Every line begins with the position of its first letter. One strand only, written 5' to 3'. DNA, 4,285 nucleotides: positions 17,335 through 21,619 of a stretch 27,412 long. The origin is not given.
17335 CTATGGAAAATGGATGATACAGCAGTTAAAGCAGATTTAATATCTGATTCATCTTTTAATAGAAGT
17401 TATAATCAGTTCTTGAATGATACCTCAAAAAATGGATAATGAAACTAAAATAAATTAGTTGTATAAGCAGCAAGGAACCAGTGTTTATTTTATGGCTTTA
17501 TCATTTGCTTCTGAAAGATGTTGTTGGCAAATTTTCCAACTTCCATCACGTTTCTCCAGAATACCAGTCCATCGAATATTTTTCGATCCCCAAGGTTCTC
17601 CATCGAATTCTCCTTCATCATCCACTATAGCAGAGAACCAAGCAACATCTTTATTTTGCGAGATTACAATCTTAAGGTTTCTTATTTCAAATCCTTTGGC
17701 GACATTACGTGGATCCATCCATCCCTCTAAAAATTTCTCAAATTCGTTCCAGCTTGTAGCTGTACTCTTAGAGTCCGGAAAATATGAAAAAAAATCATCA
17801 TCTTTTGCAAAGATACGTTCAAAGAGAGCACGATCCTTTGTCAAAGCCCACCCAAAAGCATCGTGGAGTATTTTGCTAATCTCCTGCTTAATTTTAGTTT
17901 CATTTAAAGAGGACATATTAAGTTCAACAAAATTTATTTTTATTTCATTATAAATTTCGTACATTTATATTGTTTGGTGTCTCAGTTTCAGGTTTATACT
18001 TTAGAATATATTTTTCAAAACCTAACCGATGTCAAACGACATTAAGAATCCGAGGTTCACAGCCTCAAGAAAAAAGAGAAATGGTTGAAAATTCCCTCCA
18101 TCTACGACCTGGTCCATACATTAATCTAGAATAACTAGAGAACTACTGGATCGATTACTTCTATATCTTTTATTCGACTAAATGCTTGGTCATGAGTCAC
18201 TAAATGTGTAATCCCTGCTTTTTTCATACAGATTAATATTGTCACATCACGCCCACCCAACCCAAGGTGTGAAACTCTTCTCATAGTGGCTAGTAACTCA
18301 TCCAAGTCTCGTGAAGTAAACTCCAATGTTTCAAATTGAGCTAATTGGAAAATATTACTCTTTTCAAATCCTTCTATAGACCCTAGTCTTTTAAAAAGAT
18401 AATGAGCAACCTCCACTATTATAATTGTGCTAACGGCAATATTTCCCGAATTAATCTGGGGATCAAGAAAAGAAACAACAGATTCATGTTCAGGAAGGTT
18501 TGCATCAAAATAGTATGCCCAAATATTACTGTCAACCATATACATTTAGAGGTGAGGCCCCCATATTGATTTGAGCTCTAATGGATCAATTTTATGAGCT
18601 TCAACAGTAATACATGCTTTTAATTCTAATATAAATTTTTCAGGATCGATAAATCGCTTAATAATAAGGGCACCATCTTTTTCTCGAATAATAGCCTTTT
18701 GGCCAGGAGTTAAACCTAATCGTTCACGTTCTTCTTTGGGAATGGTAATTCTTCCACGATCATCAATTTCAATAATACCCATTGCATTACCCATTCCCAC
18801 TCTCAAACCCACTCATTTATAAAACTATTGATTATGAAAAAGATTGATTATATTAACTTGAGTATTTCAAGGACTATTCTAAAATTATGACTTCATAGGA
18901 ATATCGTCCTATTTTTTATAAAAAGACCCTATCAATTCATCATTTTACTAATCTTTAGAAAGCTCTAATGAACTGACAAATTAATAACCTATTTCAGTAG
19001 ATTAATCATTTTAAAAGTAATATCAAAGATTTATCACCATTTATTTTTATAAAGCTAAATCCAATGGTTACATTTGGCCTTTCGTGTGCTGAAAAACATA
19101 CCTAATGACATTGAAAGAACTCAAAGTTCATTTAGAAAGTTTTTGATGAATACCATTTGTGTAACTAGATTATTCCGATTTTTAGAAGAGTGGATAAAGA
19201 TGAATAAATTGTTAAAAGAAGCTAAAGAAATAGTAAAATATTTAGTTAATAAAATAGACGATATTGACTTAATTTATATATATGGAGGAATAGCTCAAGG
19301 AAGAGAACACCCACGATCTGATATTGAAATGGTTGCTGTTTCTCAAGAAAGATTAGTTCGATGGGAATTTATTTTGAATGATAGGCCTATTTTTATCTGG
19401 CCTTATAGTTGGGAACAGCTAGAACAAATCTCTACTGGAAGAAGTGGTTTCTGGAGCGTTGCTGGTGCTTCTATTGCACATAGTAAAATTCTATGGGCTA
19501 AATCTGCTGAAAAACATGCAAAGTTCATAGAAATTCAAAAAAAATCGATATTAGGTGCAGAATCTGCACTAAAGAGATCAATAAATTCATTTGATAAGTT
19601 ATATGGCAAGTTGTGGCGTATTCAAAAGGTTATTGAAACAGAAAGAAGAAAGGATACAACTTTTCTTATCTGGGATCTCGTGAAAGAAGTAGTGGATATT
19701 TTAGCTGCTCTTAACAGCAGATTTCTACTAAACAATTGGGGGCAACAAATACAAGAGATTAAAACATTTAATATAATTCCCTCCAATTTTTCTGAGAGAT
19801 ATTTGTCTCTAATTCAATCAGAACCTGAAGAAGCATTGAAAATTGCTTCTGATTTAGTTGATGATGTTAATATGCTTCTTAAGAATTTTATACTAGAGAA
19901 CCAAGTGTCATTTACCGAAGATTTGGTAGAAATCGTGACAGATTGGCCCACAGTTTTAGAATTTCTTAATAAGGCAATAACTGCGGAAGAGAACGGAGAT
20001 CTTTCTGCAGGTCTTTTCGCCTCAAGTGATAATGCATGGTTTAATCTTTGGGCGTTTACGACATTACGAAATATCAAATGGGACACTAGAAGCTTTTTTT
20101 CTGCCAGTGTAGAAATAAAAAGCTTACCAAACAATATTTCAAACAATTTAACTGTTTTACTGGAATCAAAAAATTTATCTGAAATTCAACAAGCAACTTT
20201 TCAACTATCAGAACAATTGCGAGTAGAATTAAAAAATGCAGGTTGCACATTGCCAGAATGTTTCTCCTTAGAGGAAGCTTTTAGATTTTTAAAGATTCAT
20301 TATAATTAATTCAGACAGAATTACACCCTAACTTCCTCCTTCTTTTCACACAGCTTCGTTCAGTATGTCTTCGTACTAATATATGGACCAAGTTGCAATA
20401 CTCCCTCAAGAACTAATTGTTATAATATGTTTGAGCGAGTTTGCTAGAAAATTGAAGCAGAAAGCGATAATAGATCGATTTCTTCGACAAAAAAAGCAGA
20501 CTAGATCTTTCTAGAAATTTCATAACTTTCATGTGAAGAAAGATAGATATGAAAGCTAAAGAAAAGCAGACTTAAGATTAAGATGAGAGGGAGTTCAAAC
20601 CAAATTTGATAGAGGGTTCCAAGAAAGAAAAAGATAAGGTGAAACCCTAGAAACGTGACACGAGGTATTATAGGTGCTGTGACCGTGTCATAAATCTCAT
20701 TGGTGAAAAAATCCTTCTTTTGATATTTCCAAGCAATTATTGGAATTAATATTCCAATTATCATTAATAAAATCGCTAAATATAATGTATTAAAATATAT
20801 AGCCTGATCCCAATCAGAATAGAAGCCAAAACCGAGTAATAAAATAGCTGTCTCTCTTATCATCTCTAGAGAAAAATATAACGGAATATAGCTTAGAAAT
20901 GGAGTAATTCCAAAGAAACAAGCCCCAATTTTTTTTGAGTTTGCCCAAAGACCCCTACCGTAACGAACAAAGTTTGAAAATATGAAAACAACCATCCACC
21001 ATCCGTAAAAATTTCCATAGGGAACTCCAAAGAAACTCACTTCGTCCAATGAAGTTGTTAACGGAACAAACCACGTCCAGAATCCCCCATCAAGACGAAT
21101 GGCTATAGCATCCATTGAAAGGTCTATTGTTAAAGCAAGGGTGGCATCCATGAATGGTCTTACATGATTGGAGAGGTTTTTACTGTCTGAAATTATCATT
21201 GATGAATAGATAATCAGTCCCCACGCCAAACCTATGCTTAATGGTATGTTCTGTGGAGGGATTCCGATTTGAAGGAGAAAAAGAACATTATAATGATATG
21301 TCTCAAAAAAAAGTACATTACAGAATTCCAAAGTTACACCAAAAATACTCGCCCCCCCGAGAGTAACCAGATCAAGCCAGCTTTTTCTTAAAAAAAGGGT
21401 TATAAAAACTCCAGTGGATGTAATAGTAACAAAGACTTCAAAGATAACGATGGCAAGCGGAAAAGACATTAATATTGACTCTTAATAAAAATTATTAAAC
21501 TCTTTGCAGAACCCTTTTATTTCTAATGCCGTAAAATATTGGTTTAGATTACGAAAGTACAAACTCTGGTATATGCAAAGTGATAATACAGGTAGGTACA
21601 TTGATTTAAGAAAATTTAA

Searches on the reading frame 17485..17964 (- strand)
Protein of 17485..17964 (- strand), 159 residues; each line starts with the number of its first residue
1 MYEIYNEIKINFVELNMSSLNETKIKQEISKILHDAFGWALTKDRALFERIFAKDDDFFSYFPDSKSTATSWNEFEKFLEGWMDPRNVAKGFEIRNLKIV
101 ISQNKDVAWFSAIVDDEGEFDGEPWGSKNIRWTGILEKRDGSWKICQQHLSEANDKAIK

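Call 11: search_protein_families(library=pfam, proteins=[window:17485-17964:-], max_evalue=0.001)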
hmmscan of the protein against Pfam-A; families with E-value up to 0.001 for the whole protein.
window:17485-17964:- (159 aa): 2 families
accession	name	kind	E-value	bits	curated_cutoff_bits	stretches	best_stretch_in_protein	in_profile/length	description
PF13474.12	SnoaL_3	-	1.2e-16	61.6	22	1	31-151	3-117/121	SnoaL-like domain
PF14534.12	DUF4440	-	3e-06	28.1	25.2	1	40-145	12-107/107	Domain of unknown function (DUF4440)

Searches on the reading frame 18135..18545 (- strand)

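Call 11: search_protein_families(library=pfam, proteins=[window:18135-18545:-], max_evalue=0.001)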
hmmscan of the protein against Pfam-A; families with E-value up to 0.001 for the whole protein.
window:18135-18545:- (136 aa): 1 family
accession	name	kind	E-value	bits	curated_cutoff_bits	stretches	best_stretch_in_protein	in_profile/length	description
PF01850.27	PIN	-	1.3e-14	55.3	23.6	1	2-126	1-118/120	PIN domain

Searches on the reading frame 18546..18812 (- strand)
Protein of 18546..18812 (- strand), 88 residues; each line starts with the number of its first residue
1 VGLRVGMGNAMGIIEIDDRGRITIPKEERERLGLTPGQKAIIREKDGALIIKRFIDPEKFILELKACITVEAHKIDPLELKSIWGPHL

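Call 11: search_protein_families(library=pfam, proteins=[window:18546-18812:-], max_evalue=0.001)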
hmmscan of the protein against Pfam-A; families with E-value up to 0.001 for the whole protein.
window:18546-18812:- (88 aa): 1 family
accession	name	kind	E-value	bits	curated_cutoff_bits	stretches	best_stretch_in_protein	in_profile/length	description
PF04014.23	MazE_antitoxin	-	8.7e-07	29.2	24.7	1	17-52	5-41/48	Antidote-toxin recognition MazE, bacterial antitoxin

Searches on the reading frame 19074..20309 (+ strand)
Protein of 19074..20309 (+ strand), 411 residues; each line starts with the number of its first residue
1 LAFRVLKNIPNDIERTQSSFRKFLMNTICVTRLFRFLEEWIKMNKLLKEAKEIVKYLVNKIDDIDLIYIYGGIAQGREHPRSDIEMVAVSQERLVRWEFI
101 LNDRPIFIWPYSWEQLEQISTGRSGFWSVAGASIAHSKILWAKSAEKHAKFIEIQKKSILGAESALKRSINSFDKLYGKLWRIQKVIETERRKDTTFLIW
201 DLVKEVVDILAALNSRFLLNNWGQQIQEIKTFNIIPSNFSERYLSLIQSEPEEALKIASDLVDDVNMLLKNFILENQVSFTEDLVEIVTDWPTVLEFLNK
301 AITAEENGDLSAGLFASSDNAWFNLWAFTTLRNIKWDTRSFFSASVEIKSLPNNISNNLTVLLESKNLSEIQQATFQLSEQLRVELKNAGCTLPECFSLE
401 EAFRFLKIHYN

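Call 11: search_protein_families(library=pfam, proteins=[window:19074-20309:+], max_evalue=0.001)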
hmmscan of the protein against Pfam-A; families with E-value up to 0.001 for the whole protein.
window:19074-20309:+ (411 aa): 1 family
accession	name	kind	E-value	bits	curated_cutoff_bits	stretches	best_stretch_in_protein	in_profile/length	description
PF18765.7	Polbeta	-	0.00027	21.5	26.9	0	52-92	2-41/93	Polymerase beta, Nucleotidyltransferase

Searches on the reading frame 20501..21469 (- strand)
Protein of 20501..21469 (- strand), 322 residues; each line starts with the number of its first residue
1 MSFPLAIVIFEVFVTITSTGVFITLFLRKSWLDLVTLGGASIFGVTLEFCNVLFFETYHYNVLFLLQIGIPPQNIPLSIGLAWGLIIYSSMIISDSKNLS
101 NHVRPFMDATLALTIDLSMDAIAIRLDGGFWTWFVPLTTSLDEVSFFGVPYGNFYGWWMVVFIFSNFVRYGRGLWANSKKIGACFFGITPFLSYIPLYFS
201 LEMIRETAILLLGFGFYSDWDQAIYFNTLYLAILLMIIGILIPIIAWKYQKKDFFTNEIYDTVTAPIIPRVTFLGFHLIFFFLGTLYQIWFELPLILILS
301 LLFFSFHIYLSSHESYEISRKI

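Call 11: search_protein_families(library=pfam, proteins=[window:20501-21469:-], max_evalue=0.001)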
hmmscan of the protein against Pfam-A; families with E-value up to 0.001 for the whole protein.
window:20501-21469:- (322 aa): 1 family
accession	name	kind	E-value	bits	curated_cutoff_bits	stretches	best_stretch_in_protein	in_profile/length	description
PF04240.17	Caroten_synth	-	4.5e-11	43.5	25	1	31-171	24-159/209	Carotenoid biosynthesis protein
